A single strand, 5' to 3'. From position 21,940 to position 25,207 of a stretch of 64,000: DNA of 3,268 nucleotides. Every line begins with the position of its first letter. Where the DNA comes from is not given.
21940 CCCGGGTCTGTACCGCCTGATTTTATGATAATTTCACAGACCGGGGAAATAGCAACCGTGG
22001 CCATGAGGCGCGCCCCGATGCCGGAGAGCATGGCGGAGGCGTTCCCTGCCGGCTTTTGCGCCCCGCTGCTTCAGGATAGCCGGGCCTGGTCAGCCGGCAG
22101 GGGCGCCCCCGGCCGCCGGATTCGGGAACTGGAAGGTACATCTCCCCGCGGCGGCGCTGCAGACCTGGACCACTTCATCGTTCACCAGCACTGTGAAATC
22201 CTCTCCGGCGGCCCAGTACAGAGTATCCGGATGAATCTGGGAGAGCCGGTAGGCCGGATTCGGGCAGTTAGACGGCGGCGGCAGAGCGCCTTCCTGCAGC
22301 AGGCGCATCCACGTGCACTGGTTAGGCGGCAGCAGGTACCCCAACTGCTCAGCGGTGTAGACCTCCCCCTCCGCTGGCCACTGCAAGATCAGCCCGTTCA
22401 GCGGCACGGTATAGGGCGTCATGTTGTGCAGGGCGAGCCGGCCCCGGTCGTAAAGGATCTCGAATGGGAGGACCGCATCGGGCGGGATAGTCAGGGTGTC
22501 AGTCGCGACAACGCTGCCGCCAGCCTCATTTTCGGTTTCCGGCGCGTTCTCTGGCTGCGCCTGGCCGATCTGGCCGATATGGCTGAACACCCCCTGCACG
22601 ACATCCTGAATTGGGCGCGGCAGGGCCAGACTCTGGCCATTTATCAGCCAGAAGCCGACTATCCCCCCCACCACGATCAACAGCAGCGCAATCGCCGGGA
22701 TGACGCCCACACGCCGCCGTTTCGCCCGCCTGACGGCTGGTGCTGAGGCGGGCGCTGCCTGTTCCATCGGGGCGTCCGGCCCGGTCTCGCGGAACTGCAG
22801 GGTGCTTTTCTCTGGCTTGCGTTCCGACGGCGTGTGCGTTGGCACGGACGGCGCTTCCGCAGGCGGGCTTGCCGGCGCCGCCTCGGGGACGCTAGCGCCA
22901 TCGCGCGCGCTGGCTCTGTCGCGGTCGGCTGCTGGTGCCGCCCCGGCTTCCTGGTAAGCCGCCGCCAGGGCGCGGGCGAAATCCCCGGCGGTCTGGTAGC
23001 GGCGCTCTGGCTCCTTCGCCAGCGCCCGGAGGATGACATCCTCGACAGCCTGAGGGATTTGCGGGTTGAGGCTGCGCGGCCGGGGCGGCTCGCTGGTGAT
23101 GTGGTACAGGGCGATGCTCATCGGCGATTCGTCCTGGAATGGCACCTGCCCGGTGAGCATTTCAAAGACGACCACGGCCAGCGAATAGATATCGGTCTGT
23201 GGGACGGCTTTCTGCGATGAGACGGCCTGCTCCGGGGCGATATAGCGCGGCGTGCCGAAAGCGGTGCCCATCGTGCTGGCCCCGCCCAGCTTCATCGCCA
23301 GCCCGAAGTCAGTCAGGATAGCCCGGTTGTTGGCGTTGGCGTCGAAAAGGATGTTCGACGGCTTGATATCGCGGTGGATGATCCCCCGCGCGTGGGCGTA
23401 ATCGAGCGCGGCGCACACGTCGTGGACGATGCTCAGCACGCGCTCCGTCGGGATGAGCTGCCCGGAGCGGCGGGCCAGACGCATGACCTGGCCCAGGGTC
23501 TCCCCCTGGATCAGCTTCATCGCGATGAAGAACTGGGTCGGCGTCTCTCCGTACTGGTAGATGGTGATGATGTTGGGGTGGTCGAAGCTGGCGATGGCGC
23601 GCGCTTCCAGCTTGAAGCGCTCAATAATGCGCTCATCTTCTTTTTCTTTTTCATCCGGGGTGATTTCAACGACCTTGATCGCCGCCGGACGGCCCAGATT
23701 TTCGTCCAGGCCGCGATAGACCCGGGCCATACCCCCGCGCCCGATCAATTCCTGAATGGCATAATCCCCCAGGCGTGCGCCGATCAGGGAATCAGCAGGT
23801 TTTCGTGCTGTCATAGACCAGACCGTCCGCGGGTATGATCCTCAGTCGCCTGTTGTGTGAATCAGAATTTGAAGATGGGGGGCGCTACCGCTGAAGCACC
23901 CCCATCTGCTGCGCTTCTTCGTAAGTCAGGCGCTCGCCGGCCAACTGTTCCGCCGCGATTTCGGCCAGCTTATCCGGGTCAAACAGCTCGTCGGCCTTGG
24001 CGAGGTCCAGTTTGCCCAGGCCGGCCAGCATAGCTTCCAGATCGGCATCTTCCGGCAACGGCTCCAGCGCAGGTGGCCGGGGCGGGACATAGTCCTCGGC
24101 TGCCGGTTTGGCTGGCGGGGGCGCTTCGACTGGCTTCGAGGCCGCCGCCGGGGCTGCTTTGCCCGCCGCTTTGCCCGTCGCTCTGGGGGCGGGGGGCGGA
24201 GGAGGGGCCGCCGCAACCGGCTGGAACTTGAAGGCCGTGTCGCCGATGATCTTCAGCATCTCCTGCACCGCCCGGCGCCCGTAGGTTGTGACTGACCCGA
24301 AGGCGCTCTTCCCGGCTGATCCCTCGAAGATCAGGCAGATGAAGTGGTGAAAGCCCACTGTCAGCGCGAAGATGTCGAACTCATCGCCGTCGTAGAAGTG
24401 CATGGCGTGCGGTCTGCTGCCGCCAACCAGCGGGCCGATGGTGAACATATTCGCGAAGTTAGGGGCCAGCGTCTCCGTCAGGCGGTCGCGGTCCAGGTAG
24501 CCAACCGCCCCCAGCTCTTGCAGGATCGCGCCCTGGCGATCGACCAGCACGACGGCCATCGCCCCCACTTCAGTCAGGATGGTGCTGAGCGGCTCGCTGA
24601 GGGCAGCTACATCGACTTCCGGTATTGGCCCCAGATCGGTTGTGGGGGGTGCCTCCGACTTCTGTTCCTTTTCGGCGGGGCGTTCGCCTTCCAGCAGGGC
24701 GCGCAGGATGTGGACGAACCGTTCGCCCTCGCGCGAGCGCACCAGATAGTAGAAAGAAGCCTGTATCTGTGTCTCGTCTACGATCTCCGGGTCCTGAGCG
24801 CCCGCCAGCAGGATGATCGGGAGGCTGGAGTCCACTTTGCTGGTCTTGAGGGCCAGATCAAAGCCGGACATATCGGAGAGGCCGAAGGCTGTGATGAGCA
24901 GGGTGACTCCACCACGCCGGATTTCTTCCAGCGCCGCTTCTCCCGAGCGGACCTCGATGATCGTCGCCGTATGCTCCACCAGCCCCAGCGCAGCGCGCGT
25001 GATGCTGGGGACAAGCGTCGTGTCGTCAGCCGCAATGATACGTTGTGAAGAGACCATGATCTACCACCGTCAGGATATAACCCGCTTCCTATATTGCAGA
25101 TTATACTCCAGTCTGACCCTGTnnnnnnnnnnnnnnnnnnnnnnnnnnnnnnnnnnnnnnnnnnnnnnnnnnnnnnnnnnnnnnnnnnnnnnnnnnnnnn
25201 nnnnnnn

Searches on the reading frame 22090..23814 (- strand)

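Call 44: search_protein_families(library=pfam, proteins=[window:22090-23814:-], max_evalue=0.00001)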
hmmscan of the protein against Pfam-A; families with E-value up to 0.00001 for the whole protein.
window:22090-23814:- (574 aa): 2 families
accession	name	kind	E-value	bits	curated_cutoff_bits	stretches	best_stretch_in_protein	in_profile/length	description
PF00069.31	Pkinase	-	6e-50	170.5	31.7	1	18-274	1-253/263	Protein kinase domain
PF07714.23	PK_Tyr_Ser-Thr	-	8.4e-30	104.4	23.1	1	20-273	3-249/258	Protein tyrosine and serine/threonine kinase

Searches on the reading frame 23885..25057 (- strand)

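Call 44: search_protein_families(library=pfam, proteins=[window:23885-25057:-], max_evalue=0.00001)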
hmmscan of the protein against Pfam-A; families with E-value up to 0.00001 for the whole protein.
window:23885-25057:- (390 aa): 1 family
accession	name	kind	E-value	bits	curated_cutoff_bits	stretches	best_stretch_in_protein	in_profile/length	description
PF00072.30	Response_reg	-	6e-07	30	30.2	1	7-104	1-96/111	Response regulator receiver domain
